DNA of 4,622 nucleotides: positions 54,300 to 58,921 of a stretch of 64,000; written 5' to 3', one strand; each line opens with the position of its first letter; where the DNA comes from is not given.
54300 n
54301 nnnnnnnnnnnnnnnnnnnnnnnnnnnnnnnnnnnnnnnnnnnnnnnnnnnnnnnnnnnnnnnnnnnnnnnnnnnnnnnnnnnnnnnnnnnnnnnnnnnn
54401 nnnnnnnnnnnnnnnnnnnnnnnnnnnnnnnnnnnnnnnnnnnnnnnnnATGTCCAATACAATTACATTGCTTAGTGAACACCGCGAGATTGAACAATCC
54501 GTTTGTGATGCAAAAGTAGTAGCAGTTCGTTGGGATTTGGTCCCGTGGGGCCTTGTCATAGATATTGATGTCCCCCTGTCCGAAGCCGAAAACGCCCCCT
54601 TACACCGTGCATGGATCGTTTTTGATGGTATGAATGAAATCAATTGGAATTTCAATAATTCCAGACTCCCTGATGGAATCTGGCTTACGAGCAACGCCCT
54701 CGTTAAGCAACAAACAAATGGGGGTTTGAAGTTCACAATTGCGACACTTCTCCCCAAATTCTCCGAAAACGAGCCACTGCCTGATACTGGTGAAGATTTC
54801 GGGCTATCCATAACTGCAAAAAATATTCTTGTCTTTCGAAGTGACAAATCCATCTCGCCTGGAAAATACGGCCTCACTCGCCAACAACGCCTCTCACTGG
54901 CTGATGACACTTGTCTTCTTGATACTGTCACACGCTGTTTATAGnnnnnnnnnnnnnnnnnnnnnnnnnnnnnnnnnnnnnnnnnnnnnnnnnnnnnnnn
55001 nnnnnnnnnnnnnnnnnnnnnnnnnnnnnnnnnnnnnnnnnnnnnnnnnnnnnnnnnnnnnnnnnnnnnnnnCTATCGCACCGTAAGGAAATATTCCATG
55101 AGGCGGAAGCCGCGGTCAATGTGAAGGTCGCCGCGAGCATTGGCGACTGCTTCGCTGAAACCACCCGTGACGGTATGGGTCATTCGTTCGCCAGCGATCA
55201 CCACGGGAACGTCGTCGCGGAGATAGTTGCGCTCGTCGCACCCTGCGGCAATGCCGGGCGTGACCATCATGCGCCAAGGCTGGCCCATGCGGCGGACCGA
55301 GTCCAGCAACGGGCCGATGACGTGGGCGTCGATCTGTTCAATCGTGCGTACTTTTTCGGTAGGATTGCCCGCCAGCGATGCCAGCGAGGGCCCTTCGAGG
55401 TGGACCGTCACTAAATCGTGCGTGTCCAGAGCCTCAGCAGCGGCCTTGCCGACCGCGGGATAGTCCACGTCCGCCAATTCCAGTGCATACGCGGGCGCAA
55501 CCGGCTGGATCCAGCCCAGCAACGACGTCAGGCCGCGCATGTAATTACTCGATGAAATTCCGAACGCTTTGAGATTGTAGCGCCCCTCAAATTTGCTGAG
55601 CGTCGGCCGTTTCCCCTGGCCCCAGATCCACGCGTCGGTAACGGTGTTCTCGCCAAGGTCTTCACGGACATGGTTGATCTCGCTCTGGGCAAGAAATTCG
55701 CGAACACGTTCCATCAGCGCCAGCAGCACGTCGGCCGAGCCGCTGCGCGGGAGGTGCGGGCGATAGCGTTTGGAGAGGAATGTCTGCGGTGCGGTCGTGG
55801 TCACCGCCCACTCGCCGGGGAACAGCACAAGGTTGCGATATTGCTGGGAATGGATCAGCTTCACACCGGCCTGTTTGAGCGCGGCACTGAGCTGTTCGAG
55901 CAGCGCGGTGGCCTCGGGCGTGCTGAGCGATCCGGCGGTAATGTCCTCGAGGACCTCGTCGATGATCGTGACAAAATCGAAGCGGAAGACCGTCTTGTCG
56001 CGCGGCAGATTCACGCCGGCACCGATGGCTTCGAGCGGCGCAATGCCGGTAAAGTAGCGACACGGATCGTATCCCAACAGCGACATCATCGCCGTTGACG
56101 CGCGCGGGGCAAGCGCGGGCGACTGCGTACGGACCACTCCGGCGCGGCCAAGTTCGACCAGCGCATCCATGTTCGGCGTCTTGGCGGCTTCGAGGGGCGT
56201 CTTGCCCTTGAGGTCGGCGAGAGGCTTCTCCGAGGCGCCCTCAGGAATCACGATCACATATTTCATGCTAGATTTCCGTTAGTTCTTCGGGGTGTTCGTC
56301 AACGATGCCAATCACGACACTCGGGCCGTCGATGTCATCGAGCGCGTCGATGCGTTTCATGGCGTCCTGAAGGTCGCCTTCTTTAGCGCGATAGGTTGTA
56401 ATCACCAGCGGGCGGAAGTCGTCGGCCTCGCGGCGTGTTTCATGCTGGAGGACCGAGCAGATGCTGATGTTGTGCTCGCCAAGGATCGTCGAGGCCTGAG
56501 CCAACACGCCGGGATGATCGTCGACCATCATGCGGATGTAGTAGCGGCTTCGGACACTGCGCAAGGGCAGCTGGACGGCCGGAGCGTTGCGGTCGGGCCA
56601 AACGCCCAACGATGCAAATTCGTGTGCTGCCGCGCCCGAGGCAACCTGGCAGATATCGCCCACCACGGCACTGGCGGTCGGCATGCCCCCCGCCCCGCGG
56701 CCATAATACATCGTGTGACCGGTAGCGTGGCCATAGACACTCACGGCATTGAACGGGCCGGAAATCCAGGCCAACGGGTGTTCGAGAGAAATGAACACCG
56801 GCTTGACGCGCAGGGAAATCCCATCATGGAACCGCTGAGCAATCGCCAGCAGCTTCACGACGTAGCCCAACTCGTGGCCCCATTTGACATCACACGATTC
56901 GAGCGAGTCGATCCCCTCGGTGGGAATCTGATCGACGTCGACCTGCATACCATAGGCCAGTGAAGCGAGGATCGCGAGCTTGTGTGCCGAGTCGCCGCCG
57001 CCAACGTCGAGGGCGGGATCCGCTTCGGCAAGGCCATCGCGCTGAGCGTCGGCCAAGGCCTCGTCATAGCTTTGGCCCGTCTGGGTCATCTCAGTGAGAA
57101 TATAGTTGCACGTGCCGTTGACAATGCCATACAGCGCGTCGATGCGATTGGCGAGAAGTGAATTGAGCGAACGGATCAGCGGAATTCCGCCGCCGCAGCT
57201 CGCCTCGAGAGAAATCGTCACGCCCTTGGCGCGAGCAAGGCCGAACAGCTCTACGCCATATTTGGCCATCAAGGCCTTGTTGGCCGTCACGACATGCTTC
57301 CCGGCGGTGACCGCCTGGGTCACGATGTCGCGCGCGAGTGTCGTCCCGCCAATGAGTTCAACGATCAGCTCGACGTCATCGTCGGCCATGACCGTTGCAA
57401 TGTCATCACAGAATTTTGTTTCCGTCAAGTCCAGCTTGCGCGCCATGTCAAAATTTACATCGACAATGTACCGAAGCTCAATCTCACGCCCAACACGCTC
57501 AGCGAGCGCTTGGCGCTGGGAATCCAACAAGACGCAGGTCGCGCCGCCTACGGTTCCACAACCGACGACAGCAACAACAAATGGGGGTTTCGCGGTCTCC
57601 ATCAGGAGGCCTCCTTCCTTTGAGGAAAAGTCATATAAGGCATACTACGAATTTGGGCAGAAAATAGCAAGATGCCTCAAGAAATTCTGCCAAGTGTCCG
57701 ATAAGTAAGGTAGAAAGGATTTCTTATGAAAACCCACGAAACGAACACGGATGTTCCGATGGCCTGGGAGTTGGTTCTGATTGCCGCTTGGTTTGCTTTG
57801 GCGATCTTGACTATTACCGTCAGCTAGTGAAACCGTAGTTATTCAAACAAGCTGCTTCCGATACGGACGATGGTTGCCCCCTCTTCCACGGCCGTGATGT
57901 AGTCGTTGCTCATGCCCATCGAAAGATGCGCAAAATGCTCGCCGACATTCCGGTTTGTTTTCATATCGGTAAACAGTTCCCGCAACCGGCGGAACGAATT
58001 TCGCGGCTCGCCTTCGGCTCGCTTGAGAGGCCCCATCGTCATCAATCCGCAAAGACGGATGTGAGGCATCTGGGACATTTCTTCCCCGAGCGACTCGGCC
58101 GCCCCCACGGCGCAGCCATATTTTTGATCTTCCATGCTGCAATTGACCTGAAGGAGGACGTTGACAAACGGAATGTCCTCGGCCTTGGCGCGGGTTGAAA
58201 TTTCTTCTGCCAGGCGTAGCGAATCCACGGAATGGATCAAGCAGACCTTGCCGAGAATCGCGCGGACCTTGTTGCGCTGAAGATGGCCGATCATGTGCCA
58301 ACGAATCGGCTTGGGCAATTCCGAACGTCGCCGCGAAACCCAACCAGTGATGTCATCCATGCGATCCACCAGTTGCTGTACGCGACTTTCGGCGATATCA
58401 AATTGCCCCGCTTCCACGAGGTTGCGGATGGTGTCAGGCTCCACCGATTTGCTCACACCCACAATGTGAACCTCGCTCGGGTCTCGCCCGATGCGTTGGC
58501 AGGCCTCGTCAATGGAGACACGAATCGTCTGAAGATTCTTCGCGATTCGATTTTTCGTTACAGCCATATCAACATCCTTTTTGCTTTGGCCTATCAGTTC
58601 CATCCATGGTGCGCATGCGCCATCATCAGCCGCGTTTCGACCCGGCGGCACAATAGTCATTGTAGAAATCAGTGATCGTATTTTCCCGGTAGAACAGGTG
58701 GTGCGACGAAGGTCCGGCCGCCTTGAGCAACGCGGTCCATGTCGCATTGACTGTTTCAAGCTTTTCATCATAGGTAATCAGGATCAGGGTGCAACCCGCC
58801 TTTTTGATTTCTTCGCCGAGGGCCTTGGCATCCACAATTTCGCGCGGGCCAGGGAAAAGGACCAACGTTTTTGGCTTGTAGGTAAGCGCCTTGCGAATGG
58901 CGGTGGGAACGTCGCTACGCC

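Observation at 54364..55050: Low-GC single-ORF cassette bracketed by ~50-bp inverted repeats and a ~10-bp direct repeat, wedged between two convergent core genes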

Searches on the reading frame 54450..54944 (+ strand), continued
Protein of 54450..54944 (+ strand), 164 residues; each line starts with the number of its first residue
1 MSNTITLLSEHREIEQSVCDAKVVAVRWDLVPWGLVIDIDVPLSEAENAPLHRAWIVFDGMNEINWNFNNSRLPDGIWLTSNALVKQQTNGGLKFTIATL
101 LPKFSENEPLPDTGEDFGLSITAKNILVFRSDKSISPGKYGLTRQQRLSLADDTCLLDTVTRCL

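Call 88: find_encoding_contigs(protein=P0124, flank=5000, max_places=3)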
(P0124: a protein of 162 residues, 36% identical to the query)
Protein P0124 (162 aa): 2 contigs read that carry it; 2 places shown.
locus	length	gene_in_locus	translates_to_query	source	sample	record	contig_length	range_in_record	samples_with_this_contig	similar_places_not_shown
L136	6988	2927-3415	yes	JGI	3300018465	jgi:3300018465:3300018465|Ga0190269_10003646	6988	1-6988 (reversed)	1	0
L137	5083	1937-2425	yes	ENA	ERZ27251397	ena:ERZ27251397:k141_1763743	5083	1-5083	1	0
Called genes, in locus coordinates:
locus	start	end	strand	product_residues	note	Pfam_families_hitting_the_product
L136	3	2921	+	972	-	?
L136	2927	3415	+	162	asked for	-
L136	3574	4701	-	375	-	PF02810:SEC-C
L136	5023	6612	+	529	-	PF09660:DUF2397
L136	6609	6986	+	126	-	?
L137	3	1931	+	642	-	?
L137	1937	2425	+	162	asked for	-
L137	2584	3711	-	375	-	PF02810:SEC-C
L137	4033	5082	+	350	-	?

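Call 92: search_protein_families(library=pfam, proteins=[P0093, P0015, P0011, P0021], max_evalue=0.001)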
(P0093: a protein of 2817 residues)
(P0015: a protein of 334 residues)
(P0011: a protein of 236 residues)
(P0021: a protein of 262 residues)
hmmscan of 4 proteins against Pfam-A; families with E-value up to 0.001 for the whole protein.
P0093 (2817 aa): 7 families
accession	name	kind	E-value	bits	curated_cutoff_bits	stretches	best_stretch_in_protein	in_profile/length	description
PF17963.7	Big_9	-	7.3e-184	597.7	23.6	18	2154-2258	1-88/89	Bacterial Ig domain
PF17803.7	Cadherin_4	-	2.6e-178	579.3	25.1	19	274-349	3-71/71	Bacterial cadherin-like domain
PF17892.7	Cadherin_5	-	9.2e-45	150.9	26.5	0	2154-2260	2-97/98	Cadherin-like domain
PF18656.6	DUF5633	-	5.3e-15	55.4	23.6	0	341-350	30-39/41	Family of unknown function (DUF5633)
PF19127.6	Choline_bind_3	-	8e-15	55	27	0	341-355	27-40/47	Choline-binding repeat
PF00353.25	HemolysinCabind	-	1.9e-14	53.7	23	3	2708-2741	2-35/36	RTX calcium-binding nonapeptide repeat (4 copies)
PF17998.7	AgI_II_C2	-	5.2e-14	53.3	27.1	0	1556-1615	38-82/148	Cell surface antigen I/II C2 terminal domain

P0015 (334 aa): 0 families

P0011 (236 aa): 0 families

P0021 (262 aa): 0 families

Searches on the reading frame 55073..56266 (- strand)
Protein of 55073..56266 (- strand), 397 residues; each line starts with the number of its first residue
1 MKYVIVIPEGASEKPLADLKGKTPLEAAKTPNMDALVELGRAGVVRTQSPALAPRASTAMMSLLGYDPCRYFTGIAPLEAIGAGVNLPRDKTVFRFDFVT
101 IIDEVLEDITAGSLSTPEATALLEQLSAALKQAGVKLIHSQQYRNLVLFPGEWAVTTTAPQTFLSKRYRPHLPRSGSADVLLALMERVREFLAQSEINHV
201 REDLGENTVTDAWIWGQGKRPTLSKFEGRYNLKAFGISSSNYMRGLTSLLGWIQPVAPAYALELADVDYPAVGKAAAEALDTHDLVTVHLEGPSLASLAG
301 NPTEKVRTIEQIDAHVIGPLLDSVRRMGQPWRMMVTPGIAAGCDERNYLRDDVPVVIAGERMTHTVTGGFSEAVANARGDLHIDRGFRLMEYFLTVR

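Call 7: search_protein_families(library=pfam, proteins=[window:55073-56266:-], max_evalue=0.1)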
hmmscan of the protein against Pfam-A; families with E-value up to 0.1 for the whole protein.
window:55073-56266:- (397 aa): 2 families
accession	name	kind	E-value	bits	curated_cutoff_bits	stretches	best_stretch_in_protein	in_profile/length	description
PF10143.14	PhosphMutase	-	3e-32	112.3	21.5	1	40-198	4-170/170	2,3-bisphosphoglycerate-independent phosphoglycerate mutase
PF01676.23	Metalloenzyme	-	1e-16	61.7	24.3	1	1-370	1-233/252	Metalloenzyme superfamily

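Call 18: find_related_loci(query=window:55073-56266:-, collection=genome_contigs, flank=6000)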
Query window:55073-56266:- (397 aa) in genome_contigs; peptide patterns used: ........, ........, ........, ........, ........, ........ (x = any residue, [..] = any of these).
286 stretches matched a pattern; 210 encode a relative of the query (tblastn E <= 1e-3); the best 80 are kept; 80 distinct loci.
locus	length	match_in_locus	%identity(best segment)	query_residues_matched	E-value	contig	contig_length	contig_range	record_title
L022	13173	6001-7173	39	2-394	5e-92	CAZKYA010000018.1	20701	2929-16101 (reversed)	MAG TPA_asm: uncultured Pirellulales bacterium isolate binchicken_co33_469 genome assembly, contig: NODE_2658_length_207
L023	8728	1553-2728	41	1-394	8e-92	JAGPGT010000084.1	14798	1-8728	MAG: Phycisphaerae bacterium isolate Gw_SlDig_bin_305 Gw_SlDig_7308_length_14798_cov_14.532479, whole genome shotgun seq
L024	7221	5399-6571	38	2-394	6e-88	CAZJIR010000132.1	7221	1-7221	MAG TPA_asm: uncultured Pirellulales bacterium isolate binchicken_co211_289 genome assembly, contig: NODE_8002_length_72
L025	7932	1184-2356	38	2-394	4e-87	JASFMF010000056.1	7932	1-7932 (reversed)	MAG: Phycisphaerales bacterium isolate D0817M20remetaG_sub_Bin_694 D0817M20remetaG_FD_scaffold_2042_c1, whole genome sho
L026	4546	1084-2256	38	2-394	7e-86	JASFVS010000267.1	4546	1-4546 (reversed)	MAG: Phycisphaerales bacterium isolate D1105M20metaG_Bin_628 D1105M20metaG_FD_scaffold_8840_c1, whole genome shotgun seq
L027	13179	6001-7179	38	2-396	1e-84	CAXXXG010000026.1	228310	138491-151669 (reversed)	MAG: Sedimentisphaerales bacterium isolate 547d8dc4-f4dd-4db4-9462-dbf544382da7 genome assembly, contig: contig_26, whol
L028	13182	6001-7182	38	1-394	1e-83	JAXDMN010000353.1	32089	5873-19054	MAG: Phycisphaerales bacterium isolate BP_642 scaffold_1163442, whole genome shotgun sequence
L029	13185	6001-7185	36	1-396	1e-82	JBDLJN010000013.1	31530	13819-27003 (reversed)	MAG: Planctomycetota bacterium isolate MAG098 MAG098_13, whole genome shotgun sequence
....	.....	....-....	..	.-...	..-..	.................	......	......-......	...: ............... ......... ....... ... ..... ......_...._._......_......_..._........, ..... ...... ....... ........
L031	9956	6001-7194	39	1-394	2e-80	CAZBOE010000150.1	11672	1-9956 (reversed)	MAG TPA_asm: uncultured Tepidisphaeraceae bacterium isolate SRP290908_co1_151 genome assembly, contig: NODE_7883_length_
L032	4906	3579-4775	36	1-396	1e-78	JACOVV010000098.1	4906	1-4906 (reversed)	MAG: Candidatus Omnitrophota bacterium isolate NC_groundwater_109_Ag_S-0.2um_50_23 S_p2_S4_170907_scaffold_1124168, whol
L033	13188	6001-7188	36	1-394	4e-78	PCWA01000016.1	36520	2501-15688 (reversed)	MAG: Candidatus Omnitrophica bacterium CG11_big_fil_rev_8_21_14_0_20_42_13 CG11_8_21_14_0.20_scaffold_1967_c, whole geno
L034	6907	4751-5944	36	1-397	1e-77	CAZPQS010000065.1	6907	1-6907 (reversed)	MAG TPA_asm: uncultured Planctomycetales bacterium isolate SRP323688_co1_149 genome assembly, contig: NODE_15509_length_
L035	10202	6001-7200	35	1-394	1e-76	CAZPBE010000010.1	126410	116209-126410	MAG TPA_asm: uncultured Pirellulaceae bacterium isolate SRP268394_co2_197 genome assembly, contig: NODE_106_length_12641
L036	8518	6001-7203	34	1-394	1e-75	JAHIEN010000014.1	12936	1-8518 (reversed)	MAG: Candidatus Omnitrophota bacterium isolate KR11_0.1_MetaG.mb.20 KR11_0.1_MetaG.mb.20_k141_151156, whole genome shotg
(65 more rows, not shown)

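Call 47: find_homologous_proteins(query=window:55076-56266:-, max_evalue=1e-80)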
Query window:55076-56266:- (397 aa): 55 proteins with E <= 1e-80 among 8000 candidates.
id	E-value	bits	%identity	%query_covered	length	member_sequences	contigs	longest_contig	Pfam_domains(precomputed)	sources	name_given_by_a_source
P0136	9.0e-224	761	85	100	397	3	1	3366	PF10143.15,PF01676.24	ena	-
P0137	3.3e-150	518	97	61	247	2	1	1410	PF10143.15,PF01676.24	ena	-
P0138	3.3e-105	370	46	100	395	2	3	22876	PF10143.15,PF01676.24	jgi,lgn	jgi:2,3-bisphosphoglycerate-independent phosphoglycerate mutase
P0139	7.7e-103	362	45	100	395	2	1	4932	PF10143.15,PF01676.24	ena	-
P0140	1.3e-102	362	46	100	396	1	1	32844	PF10143.15,PF01676.24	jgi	jgi:2,3-bisphosphoglycerate-independent phosphoglycerate mutase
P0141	2.6e-102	361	47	100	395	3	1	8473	PF10143.15,PF01676.24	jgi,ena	-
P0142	1.8e-101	358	46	100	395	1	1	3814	PF10143.15,PF01676.24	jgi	-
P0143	4.3e-101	357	44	100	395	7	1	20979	PF10143.15,PF01676.24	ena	-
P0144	1.5e-100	355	44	100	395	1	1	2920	PF10143.15,PF01676.24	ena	-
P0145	1.8e-100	355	45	100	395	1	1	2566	PF10143.15,PF01676.24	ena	-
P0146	2.6e-100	354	44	100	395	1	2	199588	PF10143.15,PF01676.24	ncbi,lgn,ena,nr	ncbi:MAG: cofactor-independent phosphoglycerate mutase [Phycisphaerae bacterium]|nr:cofactor-indepen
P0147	4.4e-100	353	44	100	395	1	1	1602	PF10143.15,PF01676.24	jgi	jgi:2,3-bisphosphoglycerate-independent phosphoglycerate mutase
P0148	6.0e-100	353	45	100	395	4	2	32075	PF10143.15,PF01676.24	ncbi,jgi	jgi:2,3-bisphosphoglycerate-independent phosphoglycerate mutase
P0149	9.7e-100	352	45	100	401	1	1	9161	PF10143.15,PF01676.24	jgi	-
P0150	6.0e-98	346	42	100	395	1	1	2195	PF10143.15,PF01676.24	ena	-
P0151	1.1e-97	346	42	100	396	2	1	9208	PF10143.15,PF01676.24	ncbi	-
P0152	1.3e-97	345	44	100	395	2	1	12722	PF10143.15,PF01676.24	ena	-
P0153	2.1e-97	345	44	100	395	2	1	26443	PF10143.15,PF01676.24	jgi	-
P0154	3.2e-97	344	43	100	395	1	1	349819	PF10143.15,PF01676.24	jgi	jgi:2,3-bisphosphoglycerate-independent phosphoglycerate mutase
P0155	3.5e-97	344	45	100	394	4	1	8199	PF10143.15,PF01676.24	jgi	jgi:2,3-bisphosphoglycerate-independent phosphoglycerate mutase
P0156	4.5e-97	343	42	100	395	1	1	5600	PF10143.15,PF01676.24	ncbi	-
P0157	7.8e-97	343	44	100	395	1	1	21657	PF10143.15,PF01676.24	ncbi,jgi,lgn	ncbi:MAG: cofactor-independent phosphoglycerate mutase [Phycisphaerae bacterium]|jgi:2,3-bisphosphog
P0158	8.9e-97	343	45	100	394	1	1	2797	PF10143.15,PF01676.24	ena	-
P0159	9.6e-97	342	42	100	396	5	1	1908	PF10143.15,PF01676.24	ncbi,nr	ncbi:MAG TPA: cofactor-independent phosphoglycerate mutase [Phycisphaerae bacterium]|nr:cofactor-ind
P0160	1.2e-96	342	45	100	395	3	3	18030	PF10143.15,PF01676.24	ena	-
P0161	1.3e-96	342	44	100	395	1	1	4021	PF10143.15,PF01676.24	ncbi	-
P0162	6.0e-96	340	44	100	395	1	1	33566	PF10143.15,PF01676.24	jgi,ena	-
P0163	1.0e-95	339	44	100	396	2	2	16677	PF10143.15,PF01676.24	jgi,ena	-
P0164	1.4e-95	339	45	100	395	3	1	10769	PF10143.15,PF01676.24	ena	-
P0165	1.9e-95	338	44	100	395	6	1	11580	PF10143.15,PF01676.24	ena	-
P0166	2.7e-95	338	43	100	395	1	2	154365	PF10143.15,PF01676.24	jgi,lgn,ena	-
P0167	1.0e-94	336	45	100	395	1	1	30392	PF10143.15,PF01676.24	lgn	-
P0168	1.2e-93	332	42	100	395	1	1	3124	PF10143.15,PF01676.24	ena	-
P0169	2.9e-93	331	43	100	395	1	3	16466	PF10143.15,PF01676.24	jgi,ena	jgi:2,3-bisphosphoglycerate-independent phosphoglycerate mutase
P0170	3.5e-92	327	44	100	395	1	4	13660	PF10143.15,PF01676.24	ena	-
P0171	6.3e-92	327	43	100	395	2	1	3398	PF10143.15,PF01676.24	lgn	-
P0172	2.8e-91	324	43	100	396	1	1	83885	PF10143.15,PF01676.24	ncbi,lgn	ncbi:MAG: cofactor-independent phosphoglycerate mutase [Phycisphaerae bacterium]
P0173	2.8e-91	324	42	100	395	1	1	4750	PF10143.15,PF01676.24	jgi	jgi:2,3-bisphosphoglycerate-independent phosphoglycerate mutase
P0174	5.6e-91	323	44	100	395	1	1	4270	PF10143.15,PF01676.24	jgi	-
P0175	8.3e-91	323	40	100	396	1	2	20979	PF10143.15,PF01676.24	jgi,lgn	jgi:2,3-bisphosphoglycerate-independent phosphoglycerate mutase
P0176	6.7e-90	320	43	100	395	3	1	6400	PF10143.15,PF01676.24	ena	-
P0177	1.3e-89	319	40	100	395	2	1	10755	PF10143.15,PF01676.24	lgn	-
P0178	5.2e-88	314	42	99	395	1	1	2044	PF10143.15,PF01676.24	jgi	jgi:2,3-bisphosphoglycerate-independent phosphoglycerate mutase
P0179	7.5e-88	313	41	100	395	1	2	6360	PF10143.15,PF01676.24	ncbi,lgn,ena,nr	ncbi:MAG: cofactor-independent phosphoglycerate mutase [Phycisphaerae bacterium]|nr:cofactor-indepen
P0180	5.4e-87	310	42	99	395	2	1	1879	PF10143.15,PF01676.24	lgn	-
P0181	5.6e-87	310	42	99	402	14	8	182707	PF10143.15,PF01676.24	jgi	jgi:2,3-bisphosphoglycerate-independent phosphoglycerate mutase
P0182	5.0e-86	307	41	99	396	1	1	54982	PF10143.15,PF01676.24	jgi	jgi:2,3-bisphosphoglycerate-independent phosphoglycerate mutase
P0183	1.1e-85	306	43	100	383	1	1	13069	PF10143.15,PF01676.24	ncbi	ncbi:MAG: cofactor-independent phosphoglycerate mutase [Phycisphaerae bacterium]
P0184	5.1e-85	304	41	99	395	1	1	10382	PF10143.15,PF01676.24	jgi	-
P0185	7.4e-83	297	39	99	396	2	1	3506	PF10143.15,PF01676.24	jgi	jgi:2,3-bisphosphoglycerate-independent phosphoglycerate mutase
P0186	2.2e-82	295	41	99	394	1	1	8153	PF10143.15,PF01676.24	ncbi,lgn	-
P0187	5.2e-82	294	40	99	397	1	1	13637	PF10143.15,PF01676.24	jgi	jgi:2,3-bisphosphoglycerate-independent phosphoglycerate mutase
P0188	5.7e-82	294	40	100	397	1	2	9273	PF10143.15,PF01676.24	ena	-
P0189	7.5e-82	293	40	99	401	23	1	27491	PF10143.15,PF01676.24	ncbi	ncbi:MAG: cofactor-independent phosphoglycerate mutase [Phycisphaerales bacterium]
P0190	6.4e-81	290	40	99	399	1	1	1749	PF10143.15,PF01676.24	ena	-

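Call 48: find_encoding_contigs(protein=P0136, flank=5000)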
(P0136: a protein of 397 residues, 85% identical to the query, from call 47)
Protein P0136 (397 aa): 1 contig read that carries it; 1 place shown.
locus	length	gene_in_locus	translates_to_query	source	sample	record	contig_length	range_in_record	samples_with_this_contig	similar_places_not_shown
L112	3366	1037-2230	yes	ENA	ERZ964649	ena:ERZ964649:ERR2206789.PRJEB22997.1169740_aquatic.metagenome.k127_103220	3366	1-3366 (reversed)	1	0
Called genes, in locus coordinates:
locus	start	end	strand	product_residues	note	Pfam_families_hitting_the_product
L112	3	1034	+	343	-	?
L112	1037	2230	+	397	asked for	PF01676:Metalloenzyme, PF10143:PhosphMutase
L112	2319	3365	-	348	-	?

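Call 49: find_encoding_contigs(protein=P0137, flank=5000)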
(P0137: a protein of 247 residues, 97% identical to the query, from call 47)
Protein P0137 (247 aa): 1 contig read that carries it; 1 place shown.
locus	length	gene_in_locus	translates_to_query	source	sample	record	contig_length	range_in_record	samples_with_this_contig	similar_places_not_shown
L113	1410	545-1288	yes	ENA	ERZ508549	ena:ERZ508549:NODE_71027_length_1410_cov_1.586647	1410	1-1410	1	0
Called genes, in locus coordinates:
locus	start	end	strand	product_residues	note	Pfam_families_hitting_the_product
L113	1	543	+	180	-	?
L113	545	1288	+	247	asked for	PF01676:Metalloenzyme (weak), PF10143:PhosphMutase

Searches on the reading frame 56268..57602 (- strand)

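Call 95: search_protein_families(library=pfam, proteins=[window:56268-57602:-], max_evalue=0.0001)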
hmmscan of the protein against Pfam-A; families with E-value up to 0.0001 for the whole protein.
window:56268-57602:- (444 aa): 3 families
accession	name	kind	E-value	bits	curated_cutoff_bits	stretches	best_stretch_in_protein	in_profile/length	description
PF00742.24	Homoserine_dh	-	2.4e-58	197.2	22.9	1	141-317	1-172/173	Homoserine dehydrogenase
PF03447.22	NAD_binding_3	-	3.7e-21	76.4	24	1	14-132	1-115/116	Homoserine dehydrogenase, NAD binding domain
PF01842.31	ACT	-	2.4e-10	40.4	27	1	354-422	1-65/66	ACT domain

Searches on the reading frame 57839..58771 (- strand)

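Call 94: search_protein_families(library=pfam, proteins=[window:57839-58771:-], max_evalue=0.001)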
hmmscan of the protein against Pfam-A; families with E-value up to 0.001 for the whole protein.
window:57839-58771:- (310 aa): 1 family
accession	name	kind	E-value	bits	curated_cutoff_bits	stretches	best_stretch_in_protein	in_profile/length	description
PF01168.26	Ala_racemase_N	-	1.3e-12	48.4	24.1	1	157-309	70-216/220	Alanine racemase, N-terminal domain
